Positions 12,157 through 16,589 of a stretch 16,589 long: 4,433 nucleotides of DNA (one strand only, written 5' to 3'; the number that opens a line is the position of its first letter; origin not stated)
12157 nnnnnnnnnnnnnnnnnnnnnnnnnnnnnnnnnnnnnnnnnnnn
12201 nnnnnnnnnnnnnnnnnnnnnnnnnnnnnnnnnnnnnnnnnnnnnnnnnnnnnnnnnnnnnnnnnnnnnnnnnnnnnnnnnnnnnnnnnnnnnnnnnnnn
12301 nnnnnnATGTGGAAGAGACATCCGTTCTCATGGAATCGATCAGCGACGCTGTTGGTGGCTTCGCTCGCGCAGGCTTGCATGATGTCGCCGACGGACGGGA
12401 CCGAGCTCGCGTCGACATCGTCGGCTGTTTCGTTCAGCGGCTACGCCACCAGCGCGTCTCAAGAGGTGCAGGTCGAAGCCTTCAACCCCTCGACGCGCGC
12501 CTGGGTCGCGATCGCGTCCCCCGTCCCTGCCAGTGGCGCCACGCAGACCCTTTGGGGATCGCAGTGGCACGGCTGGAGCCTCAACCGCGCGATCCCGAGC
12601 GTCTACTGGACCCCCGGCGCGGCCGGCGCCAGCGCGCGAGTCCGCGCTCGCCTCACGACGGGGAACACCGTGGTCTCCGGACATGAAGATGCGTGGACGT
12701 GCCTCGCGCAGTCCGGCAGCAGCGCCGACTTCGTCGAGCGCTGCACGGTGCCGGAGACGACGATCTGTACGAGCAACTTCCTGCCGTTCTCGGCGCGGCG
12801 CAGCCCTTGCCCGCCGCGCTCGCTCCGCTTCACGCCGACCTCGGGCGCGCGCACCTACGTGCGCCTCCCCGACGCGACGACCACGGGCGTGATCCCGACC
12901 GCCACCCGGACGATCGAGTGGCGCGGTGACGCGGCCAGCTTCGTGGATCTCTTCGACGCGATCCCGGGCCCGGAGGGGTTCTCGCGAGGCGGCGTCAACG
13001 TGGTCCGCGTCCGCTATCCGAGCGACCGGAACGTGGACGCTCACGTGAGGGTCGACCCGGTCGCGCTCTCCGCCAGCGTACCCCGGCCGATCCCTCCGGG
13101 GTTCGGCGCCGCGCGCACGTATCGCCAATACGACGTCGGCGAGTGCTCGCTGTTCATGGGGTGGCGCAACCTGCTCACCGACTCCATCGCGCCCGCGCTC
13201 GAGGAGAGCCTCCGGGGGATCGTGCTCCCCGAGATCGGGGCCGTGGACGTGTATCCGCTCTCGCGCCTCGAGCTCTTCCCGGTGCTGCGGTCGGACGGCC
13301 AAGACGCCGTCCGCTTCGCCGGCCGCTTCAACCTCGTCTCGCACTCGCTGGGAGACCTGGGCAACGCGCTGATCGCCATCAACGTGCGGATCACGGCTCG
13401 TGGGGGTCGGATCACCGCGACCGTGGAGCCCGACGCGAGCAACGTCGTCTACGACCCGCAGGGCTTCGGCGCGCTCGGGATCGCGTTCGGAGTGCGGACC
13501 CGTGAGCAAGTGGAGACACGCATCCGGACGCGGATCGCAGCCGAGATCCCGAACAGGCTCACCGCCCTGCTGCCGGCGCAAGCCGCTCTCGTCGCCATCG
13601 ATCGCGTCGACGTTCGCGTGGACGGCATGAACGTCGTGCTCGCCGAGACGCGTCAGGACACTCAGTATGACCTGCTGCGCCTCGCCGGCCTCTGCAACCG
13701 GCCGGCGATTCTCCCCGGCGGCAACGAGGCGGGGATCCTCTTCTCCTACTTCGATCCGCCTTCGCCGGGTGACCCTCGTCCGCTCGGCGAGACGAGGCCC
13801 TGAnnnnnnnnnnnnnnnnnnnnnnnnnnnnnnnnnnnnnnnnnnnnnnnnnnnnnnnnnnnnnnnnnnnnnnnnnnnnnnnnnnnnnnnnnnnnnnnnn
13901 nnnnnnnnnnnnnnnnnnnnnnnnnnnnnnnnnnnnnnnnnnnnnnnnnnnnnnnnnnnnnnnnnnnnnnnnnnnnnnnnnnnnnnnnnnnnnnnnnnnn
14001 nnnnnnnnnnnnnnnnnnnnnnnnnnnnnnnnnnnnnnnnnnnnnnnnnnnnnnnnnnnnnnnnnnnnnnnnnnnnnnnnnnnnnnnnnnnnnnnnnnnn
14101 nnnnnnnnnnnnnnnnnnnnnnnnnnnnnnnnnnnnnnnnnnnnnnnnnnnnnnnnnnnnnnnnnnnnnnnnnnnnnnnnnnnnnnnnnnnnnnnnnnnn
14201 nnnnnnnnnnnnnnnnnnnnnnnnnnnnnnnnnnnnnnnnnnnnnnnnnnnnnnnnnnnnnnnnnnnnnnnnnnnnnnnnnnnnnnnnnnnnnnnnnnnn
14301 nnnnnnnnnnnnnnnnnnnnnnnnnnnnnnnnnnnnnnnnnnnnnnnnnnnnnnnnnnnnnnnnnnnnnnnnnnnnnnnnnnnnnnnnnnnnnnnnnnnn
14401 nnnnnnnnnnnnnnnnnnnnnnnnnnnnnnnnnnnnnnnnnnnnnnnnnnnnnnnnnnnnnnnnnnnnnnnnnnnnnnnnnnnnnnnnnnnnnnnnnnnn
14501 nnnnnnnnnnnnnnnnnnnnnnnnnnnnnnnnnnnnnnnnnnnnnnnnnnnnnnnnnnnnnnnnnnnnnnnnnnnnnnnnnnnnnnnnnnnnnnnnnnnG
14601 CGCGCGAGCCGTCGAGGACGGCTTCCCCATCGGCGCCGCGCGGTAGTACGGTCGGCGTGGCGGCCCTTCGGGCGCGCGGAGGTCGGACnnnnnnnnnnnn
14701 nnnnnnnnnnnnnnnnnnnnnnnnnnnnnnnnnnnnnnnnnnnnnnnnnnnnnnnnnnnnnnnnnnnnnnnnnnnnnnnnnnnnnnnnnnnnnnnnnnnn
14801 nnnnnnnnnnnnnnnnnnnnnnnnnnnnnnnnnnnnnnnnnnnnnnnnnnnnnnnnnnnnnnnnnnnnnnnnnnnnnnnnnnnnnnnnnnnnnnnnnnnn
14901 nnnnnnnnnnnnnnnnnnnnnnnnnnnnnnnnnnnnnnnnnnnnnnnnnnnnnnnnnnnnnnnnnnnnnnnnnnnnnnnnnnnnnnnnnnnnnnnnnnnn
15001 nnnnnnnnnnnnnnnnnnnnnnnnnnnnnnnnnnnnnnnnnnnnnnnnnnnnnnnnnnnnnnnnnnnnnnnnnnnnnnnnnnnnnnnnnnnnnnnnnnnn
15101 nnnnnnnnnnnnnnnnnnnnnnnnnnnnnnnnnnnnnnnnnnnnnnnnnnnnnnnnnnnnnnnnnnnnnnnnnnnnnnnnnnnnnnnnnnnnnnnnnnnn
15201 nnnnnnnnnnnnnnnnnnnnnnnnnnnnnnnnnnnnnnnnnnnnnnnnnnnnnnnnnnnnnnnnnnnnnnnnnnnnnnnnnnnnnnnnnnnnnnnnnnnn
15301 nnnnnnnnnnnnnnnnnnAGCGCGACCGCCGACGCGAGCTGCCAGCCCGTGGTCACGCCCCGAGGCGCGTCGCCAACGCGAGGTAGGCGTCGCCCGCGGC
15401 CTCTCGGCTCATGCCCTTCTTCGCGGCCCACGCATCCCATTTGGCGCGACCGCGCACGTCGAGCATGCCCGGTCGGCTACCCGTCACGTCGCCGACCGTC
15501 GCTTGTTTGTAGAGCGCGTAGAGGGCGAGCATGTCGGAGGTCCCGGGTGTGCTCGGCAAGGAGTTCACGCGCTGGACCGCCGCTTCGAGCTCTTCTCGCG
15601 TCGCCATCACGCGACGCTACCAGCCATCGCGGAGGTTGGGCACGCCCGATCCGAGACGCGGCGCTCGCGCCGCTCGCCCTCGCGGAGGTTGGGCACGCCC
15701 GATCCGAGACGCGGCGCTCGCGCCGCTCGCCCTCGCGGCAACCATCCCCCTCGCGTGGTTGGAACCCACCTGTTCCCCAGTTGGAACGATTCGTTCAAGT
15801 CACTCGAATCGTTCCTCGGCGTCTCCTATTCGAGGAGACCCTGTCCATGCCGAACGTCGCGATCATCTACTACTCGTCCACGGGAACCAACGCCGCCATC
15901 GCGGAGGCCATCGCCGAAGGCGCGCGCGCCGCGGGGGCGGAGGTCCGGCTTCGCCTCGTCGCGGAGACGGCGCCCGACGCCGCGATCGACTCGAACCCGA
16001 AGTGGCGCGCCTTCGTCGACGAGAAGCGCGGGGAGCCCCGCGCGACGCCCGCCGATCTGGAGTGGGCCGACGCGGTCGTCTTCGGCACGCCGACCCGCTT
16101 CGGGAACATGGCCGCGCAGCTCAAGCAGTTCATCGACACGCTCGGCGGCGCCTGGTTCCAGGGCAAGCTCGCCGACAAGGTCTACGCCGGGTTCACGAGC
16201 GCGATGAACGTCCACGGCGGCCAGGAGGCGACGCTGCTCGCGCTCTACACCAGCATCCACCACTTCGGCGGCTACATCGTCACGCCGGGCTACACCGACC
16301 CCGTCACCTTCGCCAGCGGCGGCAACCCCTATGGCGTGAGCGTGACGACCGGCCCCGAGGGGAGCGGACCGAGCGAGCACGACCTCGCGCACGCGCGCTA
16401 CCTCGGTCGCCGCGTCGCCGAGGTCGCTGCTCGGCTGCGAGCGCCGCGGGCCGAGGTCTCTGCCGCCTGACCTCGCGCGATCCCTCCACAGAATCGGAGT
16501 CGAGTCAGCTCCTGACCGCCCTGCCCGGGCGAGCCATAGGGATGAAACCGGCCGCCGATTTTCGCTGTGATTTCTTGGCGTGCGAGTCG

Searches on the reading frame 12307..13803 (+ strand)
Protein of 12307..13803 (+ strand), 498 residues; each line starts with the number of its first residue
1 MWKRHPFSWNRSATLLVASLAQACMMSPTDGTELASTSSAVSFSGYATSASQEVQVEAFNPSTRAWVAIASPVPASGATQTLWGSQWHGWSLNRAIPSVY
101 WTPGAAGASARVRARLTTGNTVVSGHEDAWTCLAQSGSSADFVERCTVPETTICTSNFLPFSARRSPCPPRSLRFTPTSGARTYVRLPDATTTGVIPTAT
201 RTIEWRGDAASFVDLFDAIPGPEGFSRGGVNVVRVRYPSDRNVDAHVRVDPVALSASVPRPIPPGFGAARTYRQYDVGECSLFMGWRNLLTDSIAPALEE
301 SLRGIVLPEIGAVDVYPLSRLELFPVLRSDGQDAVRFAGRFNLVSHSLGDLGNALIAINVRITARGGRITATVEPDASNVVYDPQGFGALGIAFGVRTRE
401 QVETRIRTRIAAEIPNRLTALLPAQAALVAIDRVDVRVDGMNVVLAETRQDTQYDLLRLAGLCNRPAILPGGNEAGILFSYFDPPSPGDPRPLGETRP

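Call 7: search_protein_families(library=pfam, proteins=[window:12307-13803:+], max_evalue=0.01)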
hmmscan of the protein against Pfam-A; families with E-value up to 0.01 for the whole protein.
window:12307-13803:+ (498 aa): 0 families

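Call 24: find_encoding_contigs(protein=window:12307-13803:+, flank=10000, max_places=6)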
Protein window:12307-13803:+ (498 aa): no gene with exactly this product is on record in the collection.

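Call 26: find_homologous_proteins(query=window:12307-13803:+)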
Query window:12307-13803:+ (498 aa): 1 proteins with E <= 0.001 among 8000 candidates.
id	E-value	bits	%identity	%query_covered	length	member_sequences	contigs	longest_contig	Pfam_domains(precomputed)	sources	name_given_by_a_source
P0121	0.0e+0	1061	100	95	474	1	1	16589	-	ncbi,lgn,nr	ncbi:MAG: hypothetical protein KF901_28675 [Myxococcales bacterium]|nr:hypothetical protein [Myxococ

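Call 27: find_encoding_contigs(protein=P0121, flank=10000, max_places=10)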
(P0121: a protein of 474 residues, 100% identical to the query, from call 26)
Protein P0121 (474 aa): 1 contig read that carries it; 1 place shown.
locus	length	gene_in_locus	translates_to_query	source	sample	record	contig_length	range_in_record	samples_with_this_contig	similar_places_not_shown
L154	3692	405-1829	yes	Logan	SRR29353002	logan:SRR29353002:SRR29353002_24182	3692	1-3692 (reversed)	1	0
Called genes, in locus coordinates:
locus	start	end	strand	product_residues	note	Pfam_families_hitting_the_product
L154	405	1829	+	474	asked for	-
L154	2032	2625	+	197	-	PF13521:AAA_28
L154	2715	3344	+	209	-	-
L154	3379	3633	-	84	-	PF00887:ACBP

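Call 35: search_protein_families(library=pfam, proteins=[window:12307-13803:+], max_evalue=1)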
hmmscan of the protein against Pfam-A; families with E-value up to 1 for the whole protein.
window:12307-13803:+ (498 aa): 0 families

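Call 53: search_protein_families(library=padloc, proteins=[window:12307-13803:+], max_evalue=0.001)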
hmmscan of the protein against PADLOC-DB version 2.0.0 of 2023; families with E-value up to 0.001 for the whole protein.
window:12307-13803:+ (498 aa): 0 families

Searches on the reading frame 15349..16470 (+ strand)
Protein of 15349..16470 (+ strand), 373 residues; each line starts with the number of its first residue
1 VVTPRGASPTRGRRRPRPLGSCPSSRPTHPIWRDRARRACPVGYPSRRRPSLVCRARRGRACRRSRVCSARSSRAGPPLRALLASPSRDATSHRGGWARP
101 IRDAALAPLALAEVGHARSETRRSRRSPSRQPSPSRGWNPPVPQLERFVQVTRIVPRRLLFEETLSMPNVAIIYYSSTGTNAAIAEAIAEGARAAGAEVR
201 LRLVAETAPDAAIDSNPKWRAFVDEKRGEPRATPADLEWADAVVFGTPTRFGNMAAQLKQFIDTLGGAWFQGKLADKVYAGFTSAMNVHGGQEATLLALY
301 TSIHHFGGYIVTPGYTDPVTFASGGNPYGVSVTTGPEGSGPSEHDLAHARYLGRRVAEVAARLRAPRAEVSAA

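Call 7: search_protein_families(library=pfam, proteins=[window:15349-16470:+], max_evalue=0.01)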
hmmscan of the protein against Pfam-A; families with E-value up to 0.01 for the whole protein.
window:15349-16470:+ (373 aa): 4 families
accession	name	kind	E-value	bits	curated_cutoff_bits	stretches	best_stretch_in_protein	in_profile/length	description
PF03358.20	FMN_red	-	9.4e-15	54.9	24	1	170-296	3-126/152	NADPH-dependent FMN reductase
PF02525.22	Flavodoxin_2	-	9e-11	42.3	27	1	169-265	2-103/198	Flavodoxin-like fold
PF00258.30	Flavodoxin_1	-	9.1e-11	42.5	25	1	172-296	1-132/143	Flavodoxin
PF12724.12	Flavodoxin_5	-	1.2e-08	35.9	27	1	235-289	39-88/145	Flavodoxin domain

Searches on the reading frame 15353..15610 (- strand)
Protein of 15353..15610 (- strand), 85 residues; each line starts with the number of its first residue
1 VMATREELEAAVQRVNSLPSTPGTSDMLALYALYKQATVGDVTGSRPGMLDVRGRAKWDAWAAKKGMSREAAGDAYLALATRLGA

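Call 35: search_protein_families(library=pfam, proteins=[window:15353-15610:-], max_evalue=1)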
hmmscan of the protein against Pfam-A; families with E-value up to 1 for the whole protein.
window:15353-15610:- (85 aa): 1 family
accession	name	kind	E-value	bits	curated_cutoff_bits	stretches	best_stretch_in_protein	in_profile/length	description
PF00887.24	ACBP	-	2.7e-27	95.2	28.3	1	6-79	2-75/76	Acyl CoA binding protein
